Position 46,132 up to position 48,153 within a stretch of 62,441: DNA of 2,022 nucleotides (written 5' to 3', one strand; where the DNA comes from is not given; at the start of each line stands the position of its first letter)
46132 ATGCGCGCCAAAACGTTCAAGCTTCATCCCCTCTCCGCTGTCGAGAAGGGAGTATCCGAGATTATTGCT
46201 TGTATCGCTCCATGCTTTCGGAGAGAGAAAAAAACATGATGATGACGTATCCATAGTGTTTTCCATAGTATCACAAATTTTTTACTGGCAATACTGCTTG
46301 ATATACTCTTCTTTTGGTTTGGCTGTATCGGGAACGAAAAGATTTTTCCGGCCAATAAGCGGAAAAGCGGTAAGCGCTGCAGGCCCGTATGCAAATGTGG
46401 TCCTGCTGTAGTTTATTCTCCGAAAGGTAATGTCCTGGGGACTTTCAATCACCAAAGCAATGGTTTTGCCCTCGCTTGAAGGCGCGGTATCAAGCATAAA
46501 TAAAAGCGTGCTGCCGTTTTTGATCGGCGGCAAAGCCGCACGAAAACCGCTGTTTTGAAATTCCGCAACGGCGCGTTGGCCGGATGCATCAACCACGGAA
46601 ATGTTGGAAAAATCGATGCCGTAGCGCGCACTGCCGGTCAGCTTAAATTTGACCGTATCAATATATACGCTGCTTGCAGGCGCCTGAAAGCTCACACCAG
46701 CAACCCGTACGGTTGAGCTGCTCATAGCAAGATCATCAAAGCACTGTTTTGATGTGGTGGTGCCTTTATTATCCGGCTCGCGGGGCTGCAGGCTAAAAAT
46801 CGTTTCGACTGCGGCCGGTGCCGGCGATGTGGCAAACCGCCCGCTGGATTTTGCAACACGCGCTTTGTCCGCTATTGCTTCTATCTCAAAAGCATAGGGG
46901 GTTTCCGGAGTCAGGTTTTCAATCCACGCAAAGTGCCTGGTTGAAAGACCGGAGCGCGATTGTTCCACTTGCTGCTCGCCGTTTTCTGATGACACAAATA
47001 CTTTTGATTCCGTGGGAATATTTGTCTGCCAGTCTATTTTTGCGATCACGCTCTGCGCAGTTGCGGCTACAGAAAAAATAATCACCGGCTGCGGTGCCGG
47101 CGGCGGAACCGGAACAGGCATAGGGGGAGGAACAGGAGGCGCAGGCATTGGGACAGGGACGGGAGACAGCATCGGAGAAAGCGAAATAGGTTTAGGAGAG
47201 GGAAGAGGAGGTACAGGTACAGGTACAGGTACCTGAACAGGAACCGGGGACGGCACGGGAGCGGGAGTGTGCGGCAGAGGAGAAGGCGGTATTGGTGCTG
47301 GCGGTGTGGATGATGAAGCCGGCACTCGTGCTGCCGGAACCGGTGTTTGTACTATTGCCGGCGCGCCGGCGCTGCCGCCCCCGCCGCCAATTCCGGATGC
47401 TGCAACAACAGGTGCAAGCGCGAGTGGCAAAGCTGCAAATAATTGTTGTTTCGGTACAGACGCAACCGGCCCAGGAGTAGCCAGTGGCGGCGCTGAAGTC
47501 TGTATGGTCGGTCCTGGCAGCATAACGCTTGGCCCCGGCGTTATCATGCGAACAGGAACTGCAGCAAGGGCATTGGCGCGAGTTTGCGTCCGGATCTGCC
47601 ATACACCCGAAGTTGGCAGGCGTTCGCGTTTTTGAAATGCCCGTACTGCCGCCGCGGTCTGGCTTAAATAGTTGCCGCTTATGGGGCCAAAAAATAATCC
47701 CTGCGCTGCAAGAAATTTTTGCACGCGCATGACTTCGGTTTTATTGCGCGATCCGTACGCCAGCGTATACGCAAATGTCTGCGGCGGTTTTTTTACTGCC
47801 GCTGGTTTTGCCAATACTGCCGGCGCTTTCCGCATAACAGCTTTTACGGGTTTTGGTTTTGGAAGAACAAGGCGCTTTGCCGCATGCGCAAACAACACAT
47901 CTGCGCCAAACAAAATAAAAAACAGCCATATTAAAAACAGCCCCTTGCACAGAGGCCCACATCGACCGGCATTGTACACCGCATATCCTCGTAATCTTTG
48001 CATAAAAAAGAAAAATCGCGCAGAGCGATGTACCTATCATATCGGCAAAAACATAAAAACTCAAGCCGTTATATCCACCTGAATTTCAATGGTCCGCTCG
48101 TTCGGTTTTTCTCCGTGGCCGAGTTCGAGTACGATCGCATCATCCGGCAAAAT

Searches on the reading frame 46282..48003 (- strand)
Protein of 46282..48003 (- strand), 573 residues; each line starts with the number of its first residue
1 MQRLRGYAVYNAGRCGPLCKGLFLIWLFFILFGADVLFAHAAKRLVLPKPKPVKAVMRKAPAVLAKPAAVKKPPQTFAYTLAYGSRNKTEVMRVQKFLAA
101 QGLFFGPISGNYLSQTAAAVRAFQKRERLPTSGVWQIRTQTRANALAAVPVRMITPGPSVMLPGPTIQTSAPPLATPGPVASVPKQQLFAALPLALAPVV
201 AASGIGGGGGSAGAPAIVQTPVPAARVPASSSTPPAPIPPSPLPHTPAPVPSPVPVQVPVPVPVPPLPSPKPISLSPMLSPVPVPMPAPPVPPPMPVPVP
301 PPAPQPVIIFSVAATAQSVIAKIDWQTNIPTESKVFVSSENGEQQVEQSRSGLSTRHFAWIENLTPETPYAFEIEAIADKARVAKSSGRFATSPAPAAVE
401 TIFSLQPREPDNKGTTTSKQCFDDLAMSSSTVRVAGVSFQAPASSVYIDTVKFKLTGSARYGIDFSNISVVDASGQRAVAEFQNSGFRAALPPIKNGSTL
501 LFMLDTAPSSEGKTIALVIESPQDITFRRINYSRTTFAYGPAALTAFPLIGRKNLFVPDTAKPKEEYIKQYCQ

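Call 75: search_protein_families(library=pfam, proteins=[window:46282-48003:-], max_evalue=0.00001)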
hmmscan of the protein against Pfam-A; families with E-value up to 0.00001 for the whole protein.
window:46282-48003:- (573 aa): 1 family
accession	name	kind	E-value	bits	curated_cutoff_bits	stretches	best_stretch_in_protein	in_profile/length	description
PF01471.23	PG_binding_1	-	8.5e-10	39.1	23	1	89-138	3-52/57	Putative peptidoglycan binding domain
